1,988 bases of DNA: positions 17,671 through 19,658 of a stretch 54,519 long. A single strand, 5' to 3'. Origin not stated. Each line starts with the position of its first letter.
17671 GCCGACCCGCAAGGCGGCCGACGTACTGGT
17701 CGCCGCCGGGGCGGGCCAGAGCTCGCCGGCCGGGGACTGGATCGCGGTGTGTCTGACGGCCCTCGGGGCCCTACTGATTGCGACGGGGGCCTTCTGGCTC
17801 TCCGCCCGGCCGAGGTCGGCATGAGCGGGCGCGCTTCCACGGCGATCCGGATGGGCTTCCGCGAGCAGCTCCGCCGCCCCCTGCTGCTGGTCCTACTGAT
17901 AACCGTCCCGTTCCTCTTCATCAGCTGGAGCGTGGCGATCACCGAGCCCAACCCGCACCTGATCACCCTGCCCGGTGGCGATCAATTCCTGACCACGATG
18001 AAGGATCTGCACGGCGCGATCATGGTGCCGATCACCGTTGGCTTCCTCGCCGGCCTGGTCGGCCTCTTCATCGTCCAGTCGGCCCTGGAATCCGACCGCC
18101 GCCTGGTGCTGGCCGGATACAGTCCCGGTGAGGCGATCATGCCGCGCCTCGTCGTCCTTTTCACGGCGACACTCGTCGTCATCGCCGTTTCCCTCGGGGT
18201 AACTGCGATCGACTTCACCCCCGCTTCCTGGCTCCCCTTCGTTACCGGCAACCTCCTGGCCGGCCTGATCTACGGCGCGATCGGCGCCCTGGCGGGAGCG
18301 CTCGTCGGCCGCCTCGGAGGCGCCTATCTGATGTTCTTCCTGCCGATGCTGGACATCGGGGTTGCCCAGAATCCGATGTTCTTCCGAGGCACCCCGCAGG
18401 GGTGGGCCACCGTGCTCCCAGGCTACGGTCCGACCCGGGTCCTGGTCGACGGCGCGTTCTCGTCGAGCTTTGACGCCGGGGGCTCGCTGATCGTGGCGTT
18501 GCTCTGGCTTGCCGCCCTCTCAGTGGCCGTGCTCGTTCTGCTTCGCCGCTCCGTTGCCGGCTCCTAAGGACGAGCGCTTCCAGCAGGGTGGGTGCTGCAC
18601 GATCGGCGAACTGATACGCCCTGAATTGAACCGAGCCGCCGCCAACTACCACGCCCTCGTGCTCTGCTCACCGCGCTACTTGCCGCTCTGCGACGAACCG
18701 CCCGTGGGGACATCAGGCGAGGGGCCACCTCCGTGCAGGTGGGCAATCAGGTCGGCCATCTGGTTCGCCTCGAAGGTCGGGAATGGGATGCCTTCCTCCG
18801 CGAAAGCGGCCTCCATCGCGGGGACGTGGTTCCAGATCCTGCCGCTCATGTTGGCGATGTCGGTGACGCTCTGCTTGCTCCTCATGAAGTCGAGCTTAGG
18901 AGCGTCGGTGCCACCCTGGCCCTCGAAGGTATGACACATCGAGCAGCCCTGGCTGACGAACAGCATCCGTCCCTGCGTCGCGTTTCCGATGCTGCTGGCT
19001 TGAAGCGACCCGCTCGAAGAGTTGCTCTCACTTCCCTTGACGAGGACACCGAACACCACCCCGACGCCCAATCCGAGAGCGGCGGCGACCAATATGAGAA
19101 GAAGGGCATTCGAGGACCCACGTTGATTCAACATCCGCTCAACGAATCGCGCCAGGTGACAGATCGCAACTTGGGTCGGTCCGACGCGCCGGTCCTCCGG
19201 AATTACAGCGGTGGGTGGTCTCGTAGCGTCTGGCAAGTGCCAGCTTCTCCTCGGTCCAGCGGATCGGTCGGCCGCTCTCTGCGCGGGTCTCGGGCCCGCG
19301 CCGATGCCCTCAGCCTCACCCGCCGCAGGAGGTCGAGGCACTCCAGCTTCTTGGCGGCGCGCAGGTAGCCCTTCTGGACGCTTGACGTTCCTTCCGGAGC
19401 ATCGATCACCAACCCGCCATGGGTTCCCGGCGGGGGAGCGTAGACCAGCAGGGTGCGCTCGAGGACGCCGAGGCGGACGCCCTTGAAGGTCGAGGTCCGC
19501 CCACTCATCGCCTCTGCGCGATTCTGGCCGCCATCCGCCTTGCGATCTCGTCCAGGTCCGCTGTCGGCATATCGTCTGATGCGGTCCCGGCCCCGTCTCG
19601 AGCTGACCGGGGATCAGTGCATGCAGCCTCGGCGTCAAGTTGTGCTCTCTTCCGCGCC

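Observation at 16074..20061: attL/attR-like geometry around a 3.9 kb integrase-less cassette (RHH, orphan gene, cytochrome c, ABC-2 exporter)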

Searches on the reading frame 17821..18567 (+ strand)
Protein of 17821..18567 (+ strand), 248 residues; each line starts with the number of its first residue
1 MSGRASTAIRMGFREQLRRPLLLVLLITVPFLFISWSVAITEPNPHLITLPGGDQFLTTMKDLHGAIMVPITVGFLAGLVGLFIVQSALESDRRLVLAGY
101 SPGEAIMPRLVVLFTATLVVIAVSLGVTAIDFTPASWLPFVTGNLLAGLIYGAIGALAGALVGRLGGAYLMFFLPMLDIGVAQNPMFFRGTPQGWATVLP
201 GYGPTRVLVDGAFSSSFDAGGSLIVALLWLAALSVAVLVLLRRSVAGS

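Call 13: search_protein_families(library=pfam, max_evalue=0.01, proteins=[window:17821-18567:+])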
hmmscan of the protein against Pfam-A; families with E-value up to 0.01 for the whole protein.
window:17821-18567:+ (248 aa): 1 family
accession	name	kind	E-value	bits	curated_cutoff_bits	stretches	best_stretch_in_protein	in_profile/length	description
PF12698.13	ABC2_membrane_3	-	0.00059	19.5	31.6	1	71-240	167-344/347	ABC-2 family transporter protein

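Call 14: search_protein_families(library=ncbifam, max_evalue=0.01, proteins=[window:17821-18567:+])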
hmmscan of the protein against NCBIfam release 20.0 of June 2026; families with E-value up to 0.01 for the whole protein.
window:17821-18567:+ (248 aa): 0 families

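Call 26: find_homologous_proteins(query=window:17821-18567:+, max_evalue=0.001)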
Query window:17821-18567:+ (248 aa): 336 proteins with E <= 0.001 among 8000 candidates; the best 120 are listed.
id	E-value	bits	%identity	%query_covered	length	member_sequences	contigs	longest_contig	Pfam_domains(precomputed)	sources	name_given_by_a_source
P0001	7.9e-150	515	100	100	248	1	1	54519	-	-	-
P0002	8.0e-126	436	83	100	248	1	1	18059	-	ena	-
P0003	8.0e-126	436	83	99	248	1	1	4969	-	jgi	jgi:hypothetical protein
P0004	9.7e-126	436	83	99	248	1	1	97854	-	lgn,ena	-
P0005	9.7e-126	436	84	99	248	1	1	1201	-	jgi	-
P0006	1.4e-125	436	84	100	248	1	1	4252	-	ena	-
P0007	1.6e-125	435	83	100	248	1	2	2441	-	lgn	-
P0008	2.0e-125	435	83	100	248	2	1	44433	-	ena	-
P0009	2.0e-125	435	82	100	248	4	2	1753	-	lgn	-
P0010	2.5e-125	435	84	100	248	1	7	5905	-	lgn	-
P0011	3.1e-125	435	83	100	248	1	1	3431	-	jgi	-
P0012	4.1e-125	434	83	99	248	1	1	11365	-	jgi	jgi:hypothetical protein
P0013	5.4e-125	434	83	100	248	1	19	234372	-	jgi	-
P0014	1.4e-124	432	82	99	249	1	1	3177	-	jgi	-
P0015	1.8e-124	432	83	100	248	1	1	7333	-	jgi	-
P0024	3.9e-122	424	84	89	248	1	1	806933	-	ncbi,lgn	ncbi:MAG: hypothetical protein U0R71_00775 [Solirubrobacterales bacterium]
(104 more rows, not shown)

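Call 27: find_encoding_contigs(protein=P0013, flank=10000, max_places=3)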
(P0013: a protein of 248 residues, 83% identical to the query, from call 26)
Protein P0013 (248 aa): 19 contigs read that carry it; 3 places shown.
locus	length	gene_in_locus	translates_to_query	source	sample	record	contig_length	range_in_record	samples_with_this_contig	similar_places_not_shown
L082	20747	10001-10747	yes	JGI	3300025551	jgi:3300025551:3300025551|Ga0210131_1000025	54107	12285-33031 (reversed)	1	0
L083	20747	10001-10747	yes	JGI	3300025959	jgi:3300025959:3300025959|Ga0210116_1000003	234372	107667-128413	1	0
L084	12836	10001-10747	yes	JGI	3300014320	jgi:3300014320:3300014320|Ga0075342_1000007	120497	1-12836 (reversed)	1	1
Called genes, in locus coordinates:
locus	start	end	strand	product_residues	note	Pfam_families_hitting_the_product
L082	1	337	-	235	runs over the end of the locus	PF01944:SpoIIM (weak)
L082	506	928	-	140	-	PF01850:PIN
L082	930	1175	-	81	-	-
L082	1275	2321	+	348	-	PF01553:Acyltransferase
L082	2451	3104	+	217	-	PF02544:Steroid_dh (faint), PF06966:DUF1295, PF04140:ICMT (faint), PF04191:PEMT (weak)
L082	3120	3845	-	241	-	-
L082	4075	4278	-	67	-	-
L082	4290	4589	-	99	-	PF09851:SHOCT (weak)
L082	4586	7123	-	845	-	PF13473:Cupredoxin_1, PF00122:E1-E2_ATPase, PF00702:Hydrolase, PF12710:HAD (faint), PF08282:Hydrolase_3 (faint)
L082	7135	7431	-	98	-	PF02583:Trns_repr_metal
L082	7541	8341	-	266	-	PF07712:SURNod19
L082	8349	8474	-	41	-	-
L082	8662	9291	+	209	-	PF00005:ABC_tran, PF13304:AAA_21 (faint)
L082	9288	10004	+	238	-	-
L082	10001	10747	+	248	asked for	-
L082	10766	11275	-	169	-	PF00034:Cytochrom_C (weak)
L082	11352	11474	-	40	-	-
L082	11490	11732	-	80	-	PF13560:HTH_31, PF12844:HTH_19 (weak), PF01381:HTH_3, PF13443:HTH_26 (weak)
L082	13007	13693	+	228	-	-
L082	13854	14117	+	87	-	PF01022:HTH_5 (weak)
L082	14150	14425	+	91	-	-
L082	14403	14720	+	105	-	PF12844:HTH_19 (weak), PF13560:HTH_31, PF01381:HTH_3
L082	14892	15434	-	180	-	-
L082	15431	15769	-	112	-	-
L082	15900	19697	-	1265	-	PF04313:HSDR_N, PF04851:ResIII, PF18766:SWI2_SNF2, PF22679:T1R_D3-like, PF11867:T1RH-like_C, PF04326:SLFN_AlbA_2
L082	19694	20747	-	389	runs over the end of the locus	PF01420:Methylase_S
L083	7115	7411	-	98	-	PF02583:Trns_repr_metal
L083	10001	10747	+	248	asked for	-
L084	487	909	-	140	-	PF01850:PIN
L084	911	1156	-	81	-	-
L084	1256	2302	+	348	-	PF01553:Acyltransferase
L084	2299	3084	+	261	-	PF06966:DUF1295, PF04140:ICMT (faint), PF02544:Steroid_dh (faint), PF04191:PEMT (weak)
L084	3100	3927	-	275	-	PF13460:NAD_binding_10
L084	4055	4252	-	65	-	-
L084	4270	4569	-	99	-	PF09851:SHOCT (weak)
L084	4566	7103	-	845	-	PF13473:Cupredoxin_1, PF00122:E1-E2_ATPase, PF00702:Hydrolase, PF12710:HAD (faint), PF08282:Hydrolase_3 (faint)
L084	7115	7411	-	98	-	PF02583:Trns_repr_metal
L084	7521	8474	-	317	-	PF07712:SURNod19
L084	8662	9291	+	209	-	PF00005:ABC_tran, PF13304:AAA_21 (faint)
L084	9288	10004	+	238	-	-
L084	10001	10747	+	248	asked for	-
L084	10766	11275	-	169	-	PF00034:Cytochrom_C (weak)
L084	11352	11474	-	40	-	-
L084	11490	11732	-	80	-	PF13560:HTH_31, PF12844:HTH_19 (weak), PF01381:HTH_3, PF13443:HTH_26 (weak)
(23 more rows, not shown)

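Call 28: find_encoding_contigs(protein=P0024, flank=10000, max_places=2)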
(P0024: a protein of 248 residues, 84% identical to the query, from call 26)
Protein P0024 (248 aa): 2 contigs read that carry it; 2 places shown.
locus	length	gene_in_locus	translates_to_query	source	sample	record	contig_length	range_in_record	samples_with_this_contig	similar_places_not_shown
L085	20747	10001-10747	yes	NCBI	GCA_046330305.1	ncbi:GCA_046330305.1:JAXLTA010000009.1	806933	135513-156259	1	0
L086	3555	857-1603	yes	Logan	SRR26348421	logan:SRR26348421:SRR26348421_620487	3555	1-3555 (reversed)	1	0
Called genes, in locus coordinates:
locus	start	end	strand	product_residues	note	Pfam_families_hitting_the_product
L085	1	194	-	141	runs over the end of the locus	-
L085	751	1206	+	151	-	PF03988:DUF347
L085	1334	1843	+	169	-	-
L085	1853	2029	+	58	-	-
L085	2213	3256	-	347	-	PF00990:GGDEF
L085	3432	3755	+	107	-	PF10865:DUF2703 (faint)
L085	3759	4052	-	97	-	PF02673:BacA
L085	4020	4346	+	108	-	-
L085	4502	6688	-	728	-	PF00403:HMA, PF00122:E1-E2_ATPase, PF00702:Hydrolase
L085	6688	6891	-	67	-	PF00403:HMA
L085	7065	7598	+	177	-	PF04011:LemA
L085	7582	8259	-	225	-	PF00211:Guanylate_cyc, PF04945:YHS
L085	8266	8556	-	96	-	PF02583:Trns_repr_metal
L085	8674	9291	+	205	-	PF00005:ABC_tran, PF13304:AAA_21 (faint)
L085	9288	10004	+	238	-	-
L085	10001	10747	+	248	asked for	-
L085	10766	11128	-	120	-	-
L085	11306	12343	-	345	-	PF01551:Peptidase_M23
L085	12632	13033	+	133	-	PF03965:Penicillinase_R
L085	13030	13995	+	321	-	PF01435:Peptidase_M48 (weak)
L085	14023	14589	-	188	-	-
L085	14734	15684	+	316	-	PF01527:HTH_Tnp_1 (weak), PF13011:LZ_Tnp_IS481, PF13384:HTH_23, PF13518:HTH_28, PF13551:HTH_29, PF13565:HTH_32, PF00665:rve, PF13683:rve_3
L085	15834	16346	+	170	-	-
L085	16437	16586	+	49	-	-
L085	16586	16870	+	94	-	-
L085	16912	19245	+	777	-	PF00403:HMA, PF00122:E1-E2_ATPase, PF00702:Hydrolase, PF12710:HAD (weak)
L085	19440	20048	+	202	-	PF09851:SHOCT (weak)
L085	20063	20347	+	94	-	PF09851:SHOCT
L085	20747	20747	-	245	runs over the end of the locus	PF01545:Cation_efflux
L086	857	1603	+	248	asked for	-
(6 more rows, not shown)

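Call 29: find_encoding_contigs(protein=P0004, flank=10000, max_places=2)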
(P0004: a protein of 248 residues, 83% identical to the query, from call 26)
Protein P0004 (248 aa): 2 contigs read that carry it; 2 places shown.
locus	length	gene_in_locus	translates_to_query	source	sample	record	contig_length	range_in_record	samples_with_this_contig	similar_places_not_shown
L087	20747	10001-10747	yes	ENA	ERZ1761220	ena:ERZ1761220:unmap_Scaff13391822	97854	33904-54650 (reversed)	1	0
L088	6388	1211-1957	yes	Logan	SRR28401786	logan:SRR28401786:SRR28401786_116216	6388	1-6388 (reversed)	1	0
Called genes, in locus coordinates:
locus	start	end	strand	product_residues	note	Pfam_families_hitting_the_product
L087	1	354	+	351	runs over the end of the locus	PF08240:ADH_N, PF00107:ADH_zinc_N, PF02254:TrkA_N (weak), PF13602:ADH_zinc_N_2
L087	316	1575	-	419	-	PF02515:CoA_transf_3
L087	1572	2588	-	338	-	-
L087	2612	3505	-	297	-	PF03328:HpcH_HpaI, PF15617:C-C_Bond_Lyase (faint)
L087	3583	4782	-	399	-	PF00389:2-Hacid_dh, PF02826:2-Hacid_dh_C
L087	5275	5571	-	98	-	PF09851:SHOCT (weak)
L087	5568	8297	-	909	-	PF13473:Cupredoxin_1, PF00403:HMA, PF00122:E1-E2_ATPase, PF00702:Hydrolase, PF08282:Hydrolase_3 (faint)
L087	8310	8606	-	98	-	PF02583:Trns_repr_metal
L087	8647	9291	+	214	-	PF00005:ABC_tran, PF13304:AAA_21 (faint)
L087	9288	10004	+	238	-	-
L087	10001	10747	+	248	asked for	-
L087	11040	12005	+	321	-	PF07712:SURNod19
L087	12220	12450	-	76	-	PF09954:DUF2188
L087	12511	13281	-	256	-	PF24838:8xMP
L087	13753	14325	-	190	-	PF00582:Usp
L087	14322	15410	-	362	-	PF02702:KdpD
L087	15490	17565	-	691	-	PF00122:E1-E2_ATPase, PF00702:Hydrolase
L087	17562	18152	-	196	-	PF02669:KdpC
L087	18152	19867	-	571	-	PF03814:KdpA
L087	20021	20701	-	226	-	PF00072:Response_reg, PF00486:Trans_reg_C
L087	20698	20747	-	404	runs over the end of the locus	PF13493:DUF4118, PF00512:HisKA, PF13581:HATPase_c_2 (weak), PF02518:HATPase_c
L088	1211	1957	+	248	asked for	-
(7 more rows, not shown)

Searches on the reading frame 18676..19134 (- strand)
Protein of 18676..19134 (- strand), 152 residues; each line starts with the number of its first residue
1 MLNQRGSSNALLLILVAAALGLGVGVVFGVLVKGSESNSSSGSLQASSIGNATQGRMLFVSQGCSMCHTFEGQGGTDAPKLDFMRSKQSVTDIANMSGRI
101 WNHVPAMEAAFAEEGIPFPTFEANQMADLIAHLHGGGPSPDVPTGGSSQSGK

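Call 13: search_protein_families(library=pfam, max_evalue=0.01, proteins=[window:18676-19134:-])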
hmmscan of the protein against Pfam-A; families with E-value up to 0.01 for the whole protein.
window:18676-19134:- (152 aa): 2 families
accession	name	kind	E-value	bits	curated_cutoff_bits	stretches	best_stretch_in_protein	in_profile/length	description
PF00034.26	Cytochrom_C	-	9e-06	27.4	21.3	1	53-134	2-87/90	Cytochrome c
PF13442.11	Cytochrome_CBB3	-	0.0032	18.2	27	1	51-95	2-42/68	Cytochrome C oxidase, cbb3-type, subunit III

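Call 14: search_protein_families(library=ncbifam, max_evalue=0.01, proteins=[window:18676-19134:-])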
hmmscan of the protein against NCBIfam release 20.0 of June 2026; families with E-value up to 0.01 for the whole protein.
window:18676-19134:- (152 aa): 5 families
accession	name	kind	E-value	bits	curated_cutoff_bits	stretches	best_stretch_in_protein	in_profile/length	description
NF050122.1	bc1_QcrC_actin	exception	4.2e-07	29.5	200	1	14-144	9-125/253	cytochrome bc1 complex diheme cytochrome c subunit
TIGR02603.1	CxxCH_TIGR02603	domain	0.00011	22.2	68.15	1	50-91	1-41/134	putative heme-binding domain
NF045773.1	cytochro_C550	exception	0.0011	18.9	125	1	16-107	11-99/118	cytochrome c550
NF045774.1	cytochro_C551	exception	0.0024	17.8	118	1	22-96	10-81/110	cytochrome c551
TIGR04485.1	thiosulf_SoxX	equivalog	0.0079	16.9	61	0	64-133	5-75/78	sulfur oxidation c-type cytochrome SoxX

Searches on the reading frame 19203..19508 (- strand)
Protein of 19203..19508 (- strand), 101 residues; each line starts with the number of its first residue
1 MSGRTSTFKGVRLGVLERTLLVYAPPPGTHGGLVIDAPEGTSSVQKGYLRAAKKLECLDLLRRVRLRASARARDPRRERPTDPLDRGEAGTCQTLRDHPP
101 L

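Call 13: search_protein_families(library=pfam, max_evalue=0.01, proteins=[window:19203-19508:-])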
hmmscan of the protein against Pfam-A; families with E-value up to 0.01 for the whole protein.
window:19203-19508:- (101 aa): 0 families

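Call 14: search_protein_families(library=ncbifam, max_evalue=0.01, proteins=[window:19203-19508:-])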
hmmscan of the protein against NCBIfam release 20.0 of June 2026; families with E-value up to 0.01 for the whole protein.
window:19203-19508:- (101 aa): 0 families

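Call 37: search_protein_families(library=phrogs, max_evalue=1, proteins=[window:19203-19508:-])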
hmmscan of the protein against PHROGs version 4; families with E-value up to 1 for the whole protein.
window:19203-19508:- (101 aa): 0 families

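Call 38: search_protein_families(library=pfam, max_evalue=10, proteins=[window:19203-19508:-])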
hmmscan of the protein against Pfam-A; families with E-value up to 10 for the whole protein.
window:19203-19508:- (101 aa): 0 families

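Call 54: find_homologous_proteins(query=window:19203-19508:-, max_evalue=0.001)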
Query window:19203-19508:- (101 aa): 2 proteins with E <= 0.001 among 17 candidates.
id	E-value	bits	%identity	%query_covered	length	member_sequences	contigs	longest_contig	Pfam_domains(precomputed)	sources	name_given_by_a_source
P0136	7.1e-60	217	100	100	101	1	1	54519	-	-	-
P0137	8.1e-21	92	64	75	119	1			-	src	-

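Call 56: find_encoding_contigs(protein=P0137, flank=10000, max_places=5)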
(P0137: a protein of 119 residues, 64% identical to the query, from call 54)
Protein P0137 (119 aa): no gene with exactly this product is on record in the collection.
